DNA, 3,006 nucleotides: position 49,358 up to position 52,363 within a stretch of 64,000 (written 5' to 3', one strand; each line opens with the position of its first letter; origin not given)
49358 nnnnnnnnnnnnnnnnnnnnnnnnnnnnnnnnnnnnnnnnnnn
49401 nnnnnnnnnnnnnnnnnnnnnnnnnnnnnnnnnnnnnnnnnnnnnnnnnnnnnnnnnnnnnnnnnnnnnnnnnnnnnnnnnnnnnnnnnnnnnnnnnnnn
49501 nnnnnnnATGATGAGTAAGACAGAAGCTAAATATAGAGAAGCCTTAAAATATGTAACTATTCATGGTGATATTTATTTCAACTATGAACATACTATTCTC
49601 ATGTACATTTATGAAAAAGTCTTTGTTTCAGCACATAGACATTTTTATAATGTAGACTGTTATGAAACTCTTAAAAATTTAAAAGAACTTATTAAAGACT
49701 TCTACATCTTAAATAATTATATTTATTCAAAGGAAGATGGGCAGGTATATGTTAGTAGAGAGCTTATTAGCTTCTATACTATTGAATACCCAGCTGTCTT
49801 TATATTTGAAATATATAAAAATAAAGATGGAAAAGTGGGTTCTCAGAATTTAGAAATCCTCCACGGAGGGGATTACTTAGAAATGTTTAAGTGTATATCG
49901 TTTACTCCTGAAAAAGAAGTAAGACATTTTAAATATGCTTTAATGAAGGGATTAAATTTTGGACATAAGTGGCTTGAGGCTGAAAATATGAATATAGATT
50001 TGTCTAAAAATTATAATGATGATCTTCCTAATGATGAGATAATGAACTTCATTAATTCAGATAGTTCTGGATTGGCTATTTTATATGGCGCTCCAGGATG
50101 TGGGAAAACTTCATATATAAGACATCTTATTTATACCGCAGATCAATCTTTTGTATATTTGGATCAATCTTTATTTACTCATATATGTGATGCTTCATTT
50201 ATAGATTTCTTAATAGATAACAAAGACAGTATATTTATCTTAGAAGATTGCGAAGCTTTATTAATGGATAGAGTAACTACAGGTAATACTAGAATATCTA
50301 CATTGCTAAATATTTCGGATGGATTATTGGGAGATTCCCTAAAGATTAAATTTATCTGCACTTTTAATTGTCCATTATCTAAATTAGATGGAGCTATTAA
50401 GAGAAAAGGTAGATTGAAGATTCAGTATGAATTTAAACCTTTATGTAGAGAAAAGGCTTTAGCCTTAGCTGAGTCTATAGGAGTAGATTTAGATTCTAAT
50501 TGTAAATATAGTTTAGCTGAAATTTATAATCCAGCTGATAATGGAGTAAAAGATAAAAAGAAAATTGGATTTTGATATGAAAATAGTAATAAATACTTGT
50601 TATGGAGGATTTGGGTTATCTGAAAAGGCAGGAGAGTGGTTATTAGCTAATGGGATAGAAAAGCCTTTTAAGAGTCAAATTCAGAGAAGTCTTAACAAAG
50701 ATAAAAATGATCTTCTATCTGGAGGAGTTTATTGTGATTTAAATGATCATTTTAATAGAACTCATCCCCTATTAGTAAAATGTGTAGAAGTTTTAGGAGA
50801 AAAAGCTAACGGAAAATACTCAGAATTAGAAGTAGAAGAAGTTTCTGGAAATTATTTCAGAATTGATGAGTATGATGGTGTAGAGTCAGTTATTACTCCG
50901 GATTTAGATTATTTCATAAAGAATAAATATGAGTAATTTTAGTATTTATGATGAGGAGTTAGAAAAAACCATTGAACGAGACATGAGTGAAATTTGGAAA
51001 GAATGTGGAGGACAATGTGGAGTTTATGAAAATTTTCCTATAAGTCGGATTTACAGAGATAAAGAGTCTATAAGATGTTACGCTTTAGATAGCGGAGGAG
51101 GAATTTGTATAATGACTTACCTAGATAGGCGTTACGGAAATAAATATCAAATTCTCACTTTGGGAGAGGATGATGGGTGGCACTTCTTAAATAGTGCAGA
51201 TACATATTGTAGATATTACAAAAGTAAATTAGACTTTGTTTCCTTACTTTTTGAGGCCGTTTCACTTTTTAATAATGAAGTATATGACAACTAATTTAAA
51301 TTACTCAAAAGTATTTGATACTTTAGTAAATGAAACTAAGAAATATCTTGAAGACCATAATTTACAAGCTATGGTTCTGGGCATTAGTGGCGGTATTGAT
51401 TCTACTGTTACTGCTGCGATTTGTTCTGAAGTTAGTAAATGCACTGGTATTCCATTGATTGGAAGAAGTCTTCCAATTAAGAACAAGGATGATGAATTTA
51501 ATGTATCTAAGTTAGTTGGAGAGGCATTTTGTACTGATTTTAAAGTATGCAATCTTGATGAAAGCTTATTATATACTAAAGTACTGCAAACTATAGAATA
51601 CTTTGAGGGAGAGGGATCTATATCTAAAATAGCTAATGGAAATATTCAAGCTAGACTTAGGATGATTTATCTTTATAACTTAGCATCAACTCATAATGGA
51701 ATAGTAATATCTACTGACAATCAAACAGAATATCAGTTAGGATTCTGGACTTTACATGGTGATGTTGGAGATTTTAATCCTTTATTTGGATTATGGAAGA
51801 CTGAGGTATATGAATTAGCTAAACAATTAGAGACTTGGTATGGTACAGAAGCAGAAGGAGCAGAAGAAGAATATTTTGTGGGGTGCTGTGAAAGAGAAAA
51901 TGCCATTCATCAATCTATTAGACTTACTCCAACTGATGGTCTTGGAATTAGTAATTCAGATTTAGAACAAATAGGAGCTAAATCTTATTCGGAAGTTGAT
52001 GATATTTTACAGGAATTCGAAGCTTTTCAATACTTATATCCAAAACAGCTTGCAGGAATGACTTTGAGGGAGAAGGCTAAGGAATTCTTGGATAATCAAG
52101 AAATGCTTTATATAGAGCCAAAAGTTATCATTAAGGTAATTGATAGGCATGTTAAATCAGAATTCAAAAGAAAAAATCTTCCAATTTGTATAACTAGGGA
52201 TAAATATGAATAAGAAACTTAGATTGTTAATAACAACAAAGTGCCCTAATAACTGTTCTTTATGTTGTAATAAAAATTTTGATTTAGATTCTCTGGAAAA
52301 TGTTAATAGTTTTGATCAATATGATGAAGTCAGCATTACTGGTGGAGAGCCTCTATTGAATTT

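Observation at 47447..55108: Phage-encoded complete deamidated (Preiss-Handler) NAD+ salvage set: PncA, PncB, NadD-like, NadE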

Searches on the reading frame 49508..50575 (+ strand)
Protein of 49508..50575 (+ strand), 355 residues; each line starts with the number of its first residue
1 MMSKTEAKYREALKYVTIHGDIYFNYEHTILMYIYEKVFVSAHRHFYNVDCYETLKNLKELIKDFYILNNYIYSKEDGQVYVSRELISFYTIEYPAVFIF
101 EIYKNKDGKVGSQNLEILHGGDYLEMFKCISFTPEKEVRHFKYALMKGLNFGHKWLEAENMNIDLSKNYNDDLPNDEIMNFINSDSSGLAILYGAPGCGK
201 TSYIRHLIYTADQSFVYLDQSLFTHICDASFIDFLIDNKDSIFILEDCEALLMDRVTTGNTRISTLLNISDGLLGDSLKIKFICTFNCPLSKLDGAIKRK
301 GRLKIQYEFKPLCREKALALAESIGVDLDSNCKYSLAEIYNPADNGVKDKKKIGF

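Call 3: search_protein_families(library=pfam, proteins=[window:49508-50575:+], max_evalue=0.01)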
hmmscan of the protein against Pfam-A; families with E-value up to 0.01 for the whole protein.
window:49508-50575:+ (355 aa): 6 families
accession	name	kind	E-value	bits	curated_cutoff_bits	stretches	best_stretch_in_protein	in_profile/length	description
PF00004.35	AAA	-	6.8e-09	36.7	21.2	1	191-309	2-129/131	ATPase family associated with various cellular activities (AAA)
PF20720.3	nSTAND3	-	0.00049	20.3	27.2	1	187-248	17-74/155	Novel STAND NTPase 3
PF13401.12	AAA_22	-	0.0032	18.2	27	1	186-219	4-40/130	AAA domain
PF00910.28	RNA_helicase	-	0.0033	18.3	21.5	0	191-233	2-45/105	RNA helicase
PF13191.12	AAA_16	-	0.0071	17.3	32.6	1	183-217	20-54/167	AAA ATPase domain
PF24883.2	NPHP3_N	-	0.0077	16.9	24.8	0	176-214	10-49/164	Nephrocystin 3, N-terminal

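Call 5: search_protein_families(library=ncbifam, proteins=[window:49508-50575:+], max_evalue=0.01)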
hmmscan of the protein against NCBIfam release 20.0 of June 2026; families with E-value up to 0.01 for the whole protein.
window:49508-50575:+ (355 aa): 0 families

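Call 6: search_protein_families(library=phrogs, proteins=[window:49508-50575:+], max_evalue=0.001)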
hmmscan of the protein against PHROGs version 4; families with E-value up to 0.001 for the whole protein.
window:49508-50575:+ (355 aa): 4 families
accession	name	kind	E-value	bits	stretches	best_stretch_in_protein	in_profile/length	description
phrog_14322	-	unknown function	1e-26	95.1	1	158-355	196-397/398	-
phrog_33861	-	unknown function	5.9e-09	36.1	1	245-341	288-385/407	-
phrog_7485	-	unknown function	2.2e-06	27.9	1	191-314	231-364/430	-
phrog_9172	-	unknown function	6.3e-06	26.3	1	188-312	108-245/509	-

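Call 34: search_solved_structures(query=window:49508-50575:+, max_evalue=0.001, show_alignments=1)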
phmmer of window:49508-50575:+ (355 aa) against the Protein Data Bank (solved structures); distinct sequences matched with E-value up to 0.001: 6.
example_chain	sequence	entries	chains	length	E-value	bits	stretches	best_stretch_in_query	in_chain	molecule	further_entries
6sh3_A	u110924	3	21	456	1.9e-07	34.2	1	191-304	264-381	Mitochondrial chaperone BCS1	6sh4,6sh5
9gs2_A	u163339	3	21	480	2.1e-07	34.1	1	191-304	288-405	Mitochondrial chaperone BCS1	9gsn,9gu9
6u1y_A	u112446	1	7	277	2.2e-05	27.4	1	191-309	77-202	Mitochondrial chaperone BCS1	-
6uko_A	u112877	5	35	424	5.2e-05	26.2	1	191-309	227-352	Mitochondrial chaperone BCS1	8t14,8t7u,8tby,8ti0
6ukp_A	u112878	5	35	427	5.2e-05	26.2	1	191-309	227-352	Mitochondrial chaperone BCS1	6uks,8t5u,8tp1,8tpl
6fvt_K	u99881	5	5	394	0.00099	22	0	182-313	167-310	26S proteasome regulatory subunit 6B homolog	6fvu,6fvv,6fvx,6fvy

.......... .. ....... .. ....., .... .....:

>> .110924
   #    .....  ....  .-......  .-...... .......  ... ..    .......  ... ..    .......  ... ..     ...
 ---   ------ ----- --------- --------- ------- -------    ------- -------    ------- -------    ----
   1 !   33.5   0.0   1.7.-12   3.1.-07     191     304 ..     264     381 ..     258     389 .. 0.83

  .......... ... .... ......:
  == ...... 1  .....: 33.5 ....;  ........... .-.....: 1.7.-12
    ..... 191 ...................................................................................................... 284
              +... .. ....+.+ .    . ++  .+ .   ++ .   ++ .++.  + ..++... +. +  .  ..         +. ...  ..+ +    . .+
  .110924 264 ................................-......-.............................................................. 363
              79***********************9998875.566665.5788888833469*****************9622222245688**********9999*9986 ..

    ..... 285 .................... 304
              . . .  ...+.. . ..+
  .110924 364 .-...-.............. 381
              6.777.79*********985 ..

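Call 66: search_protein_families(library=padloc, proteins=[window:49508-50575:+], max_evalue=0.01)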
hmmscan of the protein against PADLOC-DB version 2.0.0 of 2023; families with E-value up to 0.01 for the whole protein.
window:49508-50575:+ (355 aa): 3 families
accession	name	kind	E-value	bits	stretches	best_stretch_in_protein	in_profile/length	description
PDLC04140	mad8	-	0.00016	19.3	1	186-222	26-67/314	mads_8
PDLC04476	PDC-M16A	-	0.0023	14.4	1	163-213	3-51/691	-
PDLC02196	IetA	-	0.0088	13.5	0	189-207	124-142/374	-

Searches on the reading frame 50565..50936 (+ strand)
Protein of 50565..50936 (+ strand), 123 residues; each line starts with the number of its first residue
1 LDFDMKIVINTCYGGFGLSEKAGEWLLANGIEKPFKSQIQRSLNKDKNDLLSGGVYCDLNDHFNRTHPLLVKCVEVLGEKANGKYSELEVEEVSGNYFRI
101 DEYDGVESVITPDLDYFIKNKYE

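Call 3: search_protein_families(library=pfam, proteins=[window:50565-50936:+], max_evalue=0.01)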
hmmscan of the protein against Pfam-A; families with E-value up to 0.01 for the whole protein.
window:50565-50936:+ (123 aa): 0 families

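Call 66: search_protein_families(library=padloc, proteins=[window:50565-50936:+], max_evalue=0.01)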
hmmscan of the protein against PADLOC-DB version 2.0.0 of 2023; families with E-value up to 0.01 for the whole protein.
window:50565-50936:+ (123 aa): 0 families

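Call 94: search_protein_families(library=phrogs, proteins=[window:50565-50936:+], max_evalue=0.001)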
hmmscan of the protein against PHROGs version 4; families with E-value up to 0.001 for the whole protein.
window:50565-50936:+ (123 aa): 1 family
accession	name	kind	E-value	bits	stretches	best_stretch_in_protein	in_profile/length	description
phrog_16527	-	unknown function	2.6e-25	90.3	1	5-111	1-112/119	-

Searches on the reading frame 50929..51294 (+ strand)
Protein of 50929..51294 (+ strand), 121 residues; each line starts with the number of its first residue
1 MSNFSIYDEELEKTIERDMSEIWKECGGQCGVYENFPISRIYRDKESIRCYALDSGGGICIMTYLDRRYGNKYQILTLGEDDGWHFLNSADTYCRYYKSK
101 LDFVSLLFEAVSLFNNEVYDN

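Call 3: search_protein_families(library=pfam, proteins=[window:50929-51294:+], max_evalue=0.01)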
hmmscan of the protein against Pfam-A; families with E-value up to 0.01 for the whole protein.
window:50929-51294:+ (121 aa): 0 families

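Call 66: search_protein_families(library=padloc, proteins=[window:50929-51294:+], max_evalue=0.01)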
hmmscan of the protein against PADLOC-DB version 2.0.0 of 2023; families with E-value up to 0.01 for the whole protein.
window:50929-51294:+ (121 aa): 0 families

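Call 94: search_protein_families(library=phrogs, proteins=[window:50929-51294:+], max_evalue=0.001)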
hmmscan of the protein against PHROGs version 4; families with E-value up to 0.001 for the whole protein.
window:50929-51294:+ (121 aa): 0 families

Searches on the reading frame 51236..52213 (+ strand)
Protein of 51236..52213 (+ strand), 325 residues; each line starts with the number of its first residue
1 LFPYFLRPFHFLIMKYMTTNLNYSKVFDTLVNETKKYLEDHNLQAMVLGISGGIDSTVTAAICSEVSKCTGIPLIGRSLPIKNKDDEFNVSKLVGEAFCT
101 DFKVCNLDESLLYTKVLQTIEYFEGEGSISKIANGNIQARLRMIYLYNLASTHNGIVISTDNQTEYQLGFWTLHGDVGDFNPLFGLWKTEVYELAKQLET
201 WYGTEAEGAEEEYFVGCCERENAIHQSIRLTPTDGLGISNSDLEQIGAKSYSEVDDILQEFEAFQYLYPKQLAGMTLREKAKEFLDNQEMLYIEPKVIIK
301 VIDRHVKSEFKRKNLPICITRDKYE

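Call 3: search_protein_families(library=pfam, proteins=[window:51236-52213:+], max_evalue=0.01)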
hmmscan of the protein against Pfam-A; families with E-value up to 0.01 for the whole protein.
window:51236-52213:+ (325 aa): 1 family
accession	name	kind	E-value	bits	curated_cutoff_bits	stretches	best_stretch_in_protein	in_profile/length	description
PF02540.23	NAD_synthase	-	5.2e-37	127.7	21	1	29-313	4-240/242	NAD synthase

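Call 5: search_protein_families(library=ncbifam, proteins=[window:51236-52213:+], max_evalue=0.01)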
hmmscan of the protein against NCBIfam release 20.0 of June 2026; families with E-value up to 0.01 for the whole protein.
window:51236-52213:+ (325 aa): 7 families
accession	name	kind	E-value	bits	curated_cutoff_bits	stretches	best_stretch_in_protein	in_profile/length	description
TIGR00552.1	nadE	equivalog_domain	1.3e-38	132.7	63.65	1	24-320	3-245/251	NAD(+) synthase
NF010587.0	PRK13980.1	equivalog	5e-37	127.6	255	1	17-199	5-179/267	NAD+ synthase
NF001979.1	PRK00768.1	equivalog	4.4e-25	88.7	250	1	25-199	19-198/266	NAD(+) synthase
NF010588.0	PRK13981.1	equivalog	2.1e-22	79.2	479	1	22-203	264-442/546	NAD+ synthase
NF002048.0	PRK00876.1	subfamily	2.3e-20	72.7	313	2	132-199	171-239/330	NAD(+) synthase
NF002730.0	PRK02628.1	equivalog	6.1e-13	47.8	473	1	18-176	334-496/677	NAD(+) synthase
NF000848.1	PRK00074.1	equivalog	0.0017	17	400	1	10-65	184-235/512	glutamine-hydrolyzing GMP synthase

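Call 6: search_protein_families(library=phrogs, proteins=[window:51236-52213:+], max_evalue=0.001)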
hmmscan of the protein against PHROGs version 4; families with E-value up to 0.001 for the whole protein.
window:51236-52213:+ (325 aa): 2 families
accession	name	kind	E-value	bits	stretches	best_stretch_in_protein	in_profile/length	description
phrog_11189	-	other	4.7e-33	115.7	1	19-199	3-186/256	NAD synthetase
phrog_36784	-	other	1.5e-19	70.9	1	28-259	293-530/594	NAD synthetase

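Call 30: search_solved_structures(query=window:51284-52213:+, max_evalue=0.00001, show_alignments=2)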
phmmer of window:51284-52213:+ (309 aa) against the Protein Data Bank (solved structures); distinct sequences matched with E-value up to 0.00001: 22.
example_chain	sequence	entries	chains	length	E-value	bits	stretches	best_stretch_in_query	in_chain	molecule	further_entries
3fiu_A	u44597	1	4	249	5.4e-20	74.8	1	14-183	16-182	NH(3)-dependent NAD(+) synthetase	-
3p52_A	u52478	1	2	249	1e-19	73.9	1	5-183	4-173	NH(3)-dependent NAD(+) synthetase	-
1xng_A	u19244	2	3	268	3.1e-19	72.3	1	6-184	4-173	NH(3)-dependent NAD(+) synthetase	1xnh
2e18_A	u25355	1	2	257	1.7e-18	69.8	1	11-182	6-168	NH(3)-dependent NAD(+) synthetase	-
4xfd_A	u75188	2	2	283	1.1e-15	60.6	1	20-182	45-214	NH(3)-dependent NAD(+) synthetase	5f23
5kha_A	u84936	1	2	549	2.8e-15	59.3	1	7-182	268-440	Glutamine-dependent NAD+ synthetase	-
3dpi_A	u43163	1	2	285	3.2e-14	55.8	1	19-182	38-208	NAD+ synthetase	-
5wp0_A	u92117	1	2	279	1e-12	50.9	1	20-182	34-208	NH(3)-dependent NAD(+) synthetase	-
3q4g_A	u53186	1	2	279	4.6e-12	48.7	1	19-182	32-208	NH(3)-dependent NAD(+) synthetase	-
6kv3_A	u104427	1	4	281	5.6e-12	48.5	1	17-178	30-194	NH(3)-dependent NAD(+) synthetase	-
4q16_A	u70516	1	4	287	5.6e-12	48.4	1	21-185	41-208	NH(3)-dependent NAD(+) synthetase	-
1wxe_A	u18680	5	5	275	7.8e-12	48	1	15-178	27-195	NH(3)-dependent NAD(+) synthetase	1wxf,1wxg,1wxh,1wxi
3n05_A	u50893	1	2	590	1.6e-11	47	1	9-180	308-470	NH(3)-dependent NAD(+) synthetase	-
5huh_A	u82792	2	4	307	2.8e-11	46.1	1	15-181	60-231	NH(3)-dependent NAD(+) synthetase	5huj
1ee1_A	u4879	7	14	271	4.2e-11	45.6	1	11-182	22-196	NH(3)-DEPENDENT NAD(+) SYNTHETASE | NAD SYNTHETASE | PROTEIN (NAD SYNTHETASE)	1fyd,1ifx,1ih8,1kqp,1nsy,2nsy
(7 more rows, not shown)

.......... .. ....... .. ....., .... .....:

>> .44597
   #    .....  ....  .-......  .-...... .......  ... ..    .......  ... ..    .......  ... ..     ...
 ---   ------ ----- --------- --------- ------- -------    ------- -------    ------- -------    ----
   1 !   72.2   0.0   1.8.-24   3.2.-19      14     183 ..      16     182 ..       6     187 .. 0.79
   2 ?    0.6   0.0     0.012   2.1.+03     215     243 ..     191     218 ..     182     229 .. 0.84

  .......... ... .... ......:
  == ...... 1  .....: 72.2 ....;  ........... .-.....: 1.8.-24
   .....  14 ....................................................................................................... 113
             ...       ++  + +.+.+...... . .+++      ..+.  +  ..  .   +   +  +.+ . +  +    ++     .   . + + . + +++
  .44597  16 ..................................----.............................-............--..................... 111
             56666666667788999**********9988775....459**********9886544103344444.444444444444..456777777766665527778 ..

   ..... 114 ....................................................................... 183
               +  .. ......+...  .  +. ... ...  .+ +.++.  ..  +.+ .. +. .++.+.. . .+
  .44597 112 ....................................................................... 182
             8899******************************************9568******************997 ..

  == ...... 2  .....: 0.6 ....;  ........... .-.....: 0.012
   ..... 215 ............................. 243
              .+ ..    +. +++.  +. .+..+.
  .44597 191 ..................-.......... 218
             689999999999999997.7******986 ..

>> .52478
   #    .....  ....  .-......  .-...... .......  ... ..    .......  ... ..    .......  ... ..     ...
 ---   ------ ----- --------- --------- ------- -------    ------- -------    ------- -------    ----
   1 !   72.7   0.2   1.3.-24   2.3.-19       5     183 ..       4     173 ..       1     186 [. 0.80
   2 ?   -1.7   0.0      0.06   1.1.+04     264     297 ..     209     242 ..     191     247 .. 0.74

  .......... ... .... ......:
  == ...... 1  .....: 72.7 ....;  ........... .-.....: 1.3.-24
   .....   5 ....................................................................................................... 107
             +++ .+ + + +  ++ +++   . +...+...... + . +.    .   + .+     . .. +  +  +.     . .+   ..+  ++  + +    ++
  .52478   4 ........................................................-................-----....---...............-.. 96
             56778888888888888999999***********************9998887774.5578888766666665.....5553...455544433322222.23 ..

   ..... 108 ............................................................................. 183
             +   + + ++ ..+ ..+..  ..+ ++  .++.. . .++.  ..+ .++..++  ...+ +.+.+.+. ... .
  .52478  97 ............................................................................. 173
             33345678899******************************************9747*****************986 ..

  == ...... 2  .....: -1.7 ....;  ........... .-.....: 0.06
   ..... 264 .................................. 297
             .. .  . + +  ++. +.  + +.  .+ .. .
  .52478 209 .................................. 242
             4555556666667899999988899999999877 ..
